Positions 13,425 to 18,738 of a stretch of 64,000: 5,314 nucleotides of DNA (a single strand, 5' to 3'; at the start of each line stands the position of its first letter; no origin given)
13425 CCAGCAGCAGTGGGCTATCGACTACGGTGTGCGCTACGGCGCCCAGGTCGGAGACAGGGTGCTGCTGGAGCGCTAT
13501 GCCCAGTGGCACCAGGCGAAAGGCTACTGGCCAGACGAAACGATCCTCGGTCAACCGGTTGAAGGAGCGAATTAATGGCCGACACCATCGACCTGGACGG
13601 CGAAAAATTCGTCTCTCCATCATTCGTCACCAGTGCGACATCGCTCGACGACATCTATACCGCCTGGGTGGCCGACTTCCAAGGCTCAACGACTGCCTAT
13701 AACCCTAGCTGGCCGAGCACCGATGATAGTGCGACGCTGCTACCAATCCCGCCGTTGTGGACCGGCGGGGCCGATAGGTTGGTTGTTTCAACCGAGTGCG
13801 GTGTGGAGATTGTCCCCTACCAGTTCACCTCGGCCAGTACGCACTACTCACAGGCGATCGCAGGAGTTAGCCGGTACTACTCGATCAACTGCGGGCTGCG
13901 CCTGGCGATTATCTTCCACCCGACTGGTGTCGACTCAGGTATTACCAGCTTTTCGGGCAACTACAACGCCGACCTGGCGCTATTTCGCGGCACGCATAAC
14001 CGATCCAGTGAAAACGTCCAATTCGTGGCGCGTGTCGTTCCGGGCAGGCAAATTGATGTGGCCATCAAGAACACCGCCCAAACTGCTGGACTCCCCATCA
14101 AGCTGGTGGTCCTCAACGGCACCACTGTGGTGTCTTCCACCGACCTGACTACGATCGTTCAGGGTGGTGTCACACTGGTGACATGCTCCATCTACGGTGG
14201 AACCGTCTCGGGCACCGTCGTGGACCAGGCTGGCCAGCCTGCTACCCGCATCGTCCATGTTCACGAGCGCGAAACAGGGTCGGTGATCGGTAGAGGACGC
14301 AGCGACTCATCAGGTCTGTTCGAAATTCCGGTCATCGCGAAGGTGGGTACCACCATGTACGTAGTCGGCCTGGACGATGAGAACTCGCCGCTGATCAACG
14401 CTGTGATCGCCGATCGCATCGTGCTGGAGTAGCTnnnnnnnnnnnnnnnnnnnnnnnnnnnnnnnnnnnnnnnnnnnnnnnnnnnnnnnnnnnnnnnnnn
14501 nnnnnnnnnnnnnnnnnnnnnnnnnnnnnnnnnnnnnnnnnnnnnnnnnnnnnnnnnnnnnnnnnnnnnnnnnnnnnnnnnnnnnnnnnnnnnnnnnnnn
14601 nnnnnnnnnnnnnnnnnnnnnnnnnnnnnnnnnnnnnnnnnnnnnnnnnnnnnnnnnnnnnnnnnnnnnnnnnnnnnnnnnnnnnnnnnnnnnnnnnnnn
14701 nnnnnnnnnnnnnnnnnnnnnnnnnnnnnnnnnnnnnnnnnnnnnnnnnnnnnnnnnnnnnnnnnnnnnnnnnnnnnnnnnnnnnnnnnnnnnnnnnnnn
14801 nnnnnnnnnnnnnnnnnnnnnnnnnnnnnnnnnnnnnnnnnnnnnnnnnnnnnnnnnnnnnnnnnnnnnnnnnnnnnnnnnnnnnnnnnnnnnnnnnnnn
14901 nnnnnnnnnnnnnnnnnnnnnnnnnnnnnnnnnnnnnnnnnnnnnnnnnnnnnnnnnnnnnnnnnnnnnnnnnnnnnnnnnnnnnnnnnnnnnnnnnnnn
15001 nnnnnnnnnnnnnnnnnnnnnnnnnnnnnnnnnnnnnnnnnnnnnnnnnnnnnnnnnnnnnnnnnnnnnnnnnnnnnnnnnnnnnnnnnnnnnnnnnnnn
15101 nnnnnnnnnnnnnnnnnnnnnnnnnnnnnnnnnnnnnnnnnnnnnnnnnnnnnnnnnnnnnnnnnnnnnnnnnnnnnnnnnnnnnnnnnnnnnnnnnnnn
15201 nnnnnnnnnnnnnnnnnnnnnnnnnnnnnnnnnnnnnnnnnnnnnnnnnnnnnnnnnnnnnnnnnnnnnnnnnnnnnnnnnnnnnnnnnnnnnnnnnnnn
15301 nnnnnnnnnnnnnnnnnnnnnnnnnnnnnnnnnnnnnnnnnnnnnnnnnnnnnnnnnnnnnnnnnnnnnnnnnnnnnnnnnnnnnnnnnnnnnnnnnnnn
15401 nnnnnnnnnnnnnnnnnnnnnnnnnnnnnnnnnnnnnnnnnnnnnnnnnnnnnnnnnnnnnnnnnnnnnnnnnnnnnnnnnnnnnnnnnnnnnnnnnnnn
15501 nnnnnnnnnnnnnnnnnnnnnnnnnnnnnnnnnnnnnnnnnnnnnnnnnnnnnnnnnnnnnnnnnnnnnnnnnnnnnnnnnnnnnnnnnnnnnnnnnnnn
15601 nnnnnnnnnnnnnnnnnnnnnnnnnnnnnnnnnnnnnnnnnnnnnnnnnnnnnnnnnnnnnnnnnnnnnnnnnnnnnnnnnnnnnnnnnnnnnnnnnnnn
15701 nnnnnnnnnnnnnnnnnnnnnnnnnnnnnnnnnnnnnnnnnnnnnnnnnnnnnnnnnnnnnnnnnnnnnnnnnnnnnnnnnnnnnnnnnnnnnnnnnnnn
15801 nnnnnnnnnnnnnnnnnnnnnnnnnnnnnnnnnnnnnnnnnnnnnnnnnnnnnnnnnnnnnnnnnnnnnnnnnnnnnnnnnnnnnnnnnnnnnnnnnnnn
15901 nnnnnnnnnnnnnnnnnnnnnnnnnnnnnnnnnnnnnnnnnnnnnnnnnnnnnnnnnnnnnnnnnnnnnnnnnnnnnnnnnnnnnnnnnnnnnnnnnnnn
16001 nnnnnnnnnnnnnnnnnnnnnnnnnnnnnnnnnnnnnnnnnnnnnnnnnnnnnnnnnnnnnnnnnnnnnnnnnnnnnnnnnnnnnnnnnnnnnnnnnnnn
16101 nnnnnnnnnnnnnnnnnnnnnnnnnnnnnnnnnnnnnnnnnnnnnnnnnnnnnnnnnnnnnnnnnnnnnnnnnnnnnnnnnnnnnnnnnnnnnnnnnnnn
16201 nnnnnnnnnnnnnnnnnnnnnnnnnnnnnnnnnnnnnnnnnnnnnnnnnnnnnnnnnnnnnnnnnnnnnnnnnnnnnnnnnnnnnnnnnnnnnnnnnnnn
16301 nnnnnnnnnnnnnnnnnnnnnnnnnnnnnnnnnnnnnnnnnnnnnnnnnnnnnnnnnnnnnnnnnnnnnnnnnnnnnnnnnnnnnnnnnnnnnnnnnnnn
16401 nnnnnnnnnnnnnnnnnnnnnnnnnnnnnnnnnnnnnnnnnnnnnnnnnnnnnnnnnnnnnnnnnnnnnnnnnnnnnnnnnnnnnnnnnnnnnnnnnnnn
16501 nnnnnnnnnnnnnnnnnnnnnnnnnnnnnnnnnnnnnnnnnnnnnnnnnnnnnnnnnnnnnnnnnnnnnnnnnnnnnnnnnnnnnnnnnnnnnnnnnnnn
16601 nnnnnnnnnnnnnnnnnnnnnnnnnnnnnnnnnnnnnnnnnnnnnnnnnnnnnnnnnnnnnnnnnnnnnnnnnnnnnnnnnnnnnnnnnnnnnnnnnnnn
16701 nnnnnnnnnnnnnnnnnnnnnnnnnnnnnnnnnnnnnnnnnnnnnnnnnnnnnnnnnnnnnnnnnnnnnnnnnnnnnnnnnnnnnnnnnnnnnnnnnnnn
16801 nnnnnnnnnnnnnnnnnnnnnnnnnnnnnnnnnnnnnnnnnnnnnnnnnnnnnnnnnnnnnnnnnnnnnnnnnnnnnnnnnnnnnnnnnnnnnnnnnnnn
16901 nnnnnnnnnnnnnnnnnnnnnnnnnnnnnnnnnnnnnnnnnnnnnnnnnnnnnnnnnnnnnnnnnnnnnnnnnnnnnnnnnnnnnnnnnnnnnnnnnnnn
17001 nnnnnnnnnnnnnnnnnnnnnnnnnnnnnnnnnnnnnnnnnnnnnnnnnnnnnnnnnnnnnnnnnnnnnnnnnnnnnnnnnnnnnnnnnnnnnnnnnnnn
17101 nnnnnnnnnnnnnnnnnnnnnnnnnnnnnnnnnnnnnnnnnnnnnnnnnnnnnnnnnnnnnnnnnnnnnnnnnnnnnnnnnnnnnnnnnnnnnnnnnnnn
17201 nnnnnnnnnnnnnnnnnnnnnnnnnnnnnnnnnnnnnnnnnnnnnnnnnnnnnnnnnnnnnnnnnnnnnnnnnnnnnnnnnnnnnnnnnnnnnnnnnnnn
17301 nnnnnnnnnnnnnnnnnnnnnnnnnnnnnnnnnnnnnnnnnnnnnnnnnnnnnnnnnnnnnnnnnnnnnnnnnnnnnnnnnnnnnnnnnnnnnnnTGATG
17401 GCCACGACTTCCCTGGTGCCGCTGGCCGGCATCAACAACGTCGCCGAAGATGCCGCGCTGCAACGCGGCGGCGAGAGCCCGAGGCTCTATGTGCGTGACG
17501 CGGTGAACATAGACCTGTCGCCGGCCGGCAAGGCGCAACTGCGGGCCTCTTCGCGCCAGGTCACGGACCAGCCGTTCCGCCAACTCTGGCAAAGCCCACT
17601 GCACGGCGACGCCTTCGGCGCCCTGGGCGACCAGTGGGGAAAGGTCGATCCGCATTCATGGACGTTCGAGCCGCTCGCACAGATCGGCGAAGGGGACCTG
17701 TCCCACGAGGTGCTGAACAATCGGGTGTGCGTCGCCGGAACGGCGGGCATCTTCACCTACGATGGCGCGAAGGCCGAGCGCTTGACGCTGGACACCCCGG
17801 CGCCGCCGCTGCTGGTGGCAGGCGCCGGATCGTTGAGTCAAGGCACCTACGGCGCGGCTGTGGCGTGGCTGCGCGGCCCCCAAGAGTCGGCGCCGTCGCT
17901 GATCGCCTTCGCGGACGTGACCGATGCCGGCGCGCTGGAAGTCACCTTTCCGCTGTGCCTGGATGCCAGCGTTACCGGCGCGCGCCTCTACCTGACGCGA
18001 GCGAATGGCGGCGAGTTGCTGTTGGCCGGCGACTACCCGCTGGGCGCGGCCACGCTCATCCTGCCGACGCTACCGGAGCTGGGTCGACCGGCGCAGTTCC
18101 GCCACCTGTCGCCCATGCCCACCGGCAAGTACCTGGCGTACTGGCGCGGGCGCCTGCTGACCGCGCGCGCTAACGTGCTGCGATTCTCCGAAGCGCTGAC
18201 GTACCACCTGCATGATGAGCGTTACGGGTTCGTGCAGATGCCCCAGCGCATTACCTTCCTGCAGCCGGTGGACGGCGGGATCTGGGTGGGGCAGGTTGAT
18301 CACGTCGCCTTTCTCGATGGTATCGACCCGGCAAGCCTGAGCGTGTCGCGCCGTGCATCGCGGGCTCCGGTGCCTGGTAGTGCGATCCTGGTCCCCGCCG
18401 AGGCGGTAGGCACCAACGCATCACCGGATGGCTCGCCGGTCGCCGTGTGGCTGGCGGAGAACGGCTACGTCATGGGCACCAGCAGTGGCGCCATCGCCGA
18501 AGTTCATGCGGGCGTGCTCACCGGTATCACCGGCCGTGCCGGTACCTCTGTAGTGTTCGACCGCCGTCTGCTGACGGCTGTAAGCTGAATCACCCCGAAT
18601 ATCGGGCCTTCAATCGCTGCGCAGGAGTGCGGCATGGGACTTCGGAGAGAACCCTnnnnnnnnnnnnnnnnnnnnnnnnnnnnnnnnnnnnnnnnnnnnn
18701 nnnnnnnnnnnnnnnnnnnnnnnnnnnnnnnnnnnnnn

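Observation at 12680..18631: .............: exact 13-mer SD-containing hairpin repeated three times before structural genes, with the architecture of a CsrA binding site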

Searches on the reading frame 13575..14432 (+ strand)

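Call 18: search_protein_families(library=phrogs, proteins=[window:13575-14432:+], max_evalue=0.01)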
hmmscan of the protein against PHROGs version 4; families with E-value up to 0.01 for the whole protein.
window:13575-14432:+ (285 aa): 2 families
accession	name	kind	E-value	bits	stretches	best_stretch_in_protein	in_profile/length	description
phrog_14189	-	unknown function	1.3e-196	652.4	1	1-285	1-285/285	-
phrog_27013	-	unknown function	0.0015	19.8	1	211-283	25-93/95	-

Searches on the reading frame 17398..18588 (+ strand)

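Call 18: search_protein_families(library=phrogs, proteins=[window:17398-18588:+], max_evalue=0.01)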
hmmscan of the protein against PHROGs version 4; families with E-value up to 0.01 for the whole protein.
window:17398-18588:+ (396 aa): 1 family
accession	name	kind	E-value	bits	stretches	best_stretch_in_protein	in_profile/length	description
phrog_8040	-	connector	7.3e-198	658.3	1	1-396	1-394/396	head closure Hc3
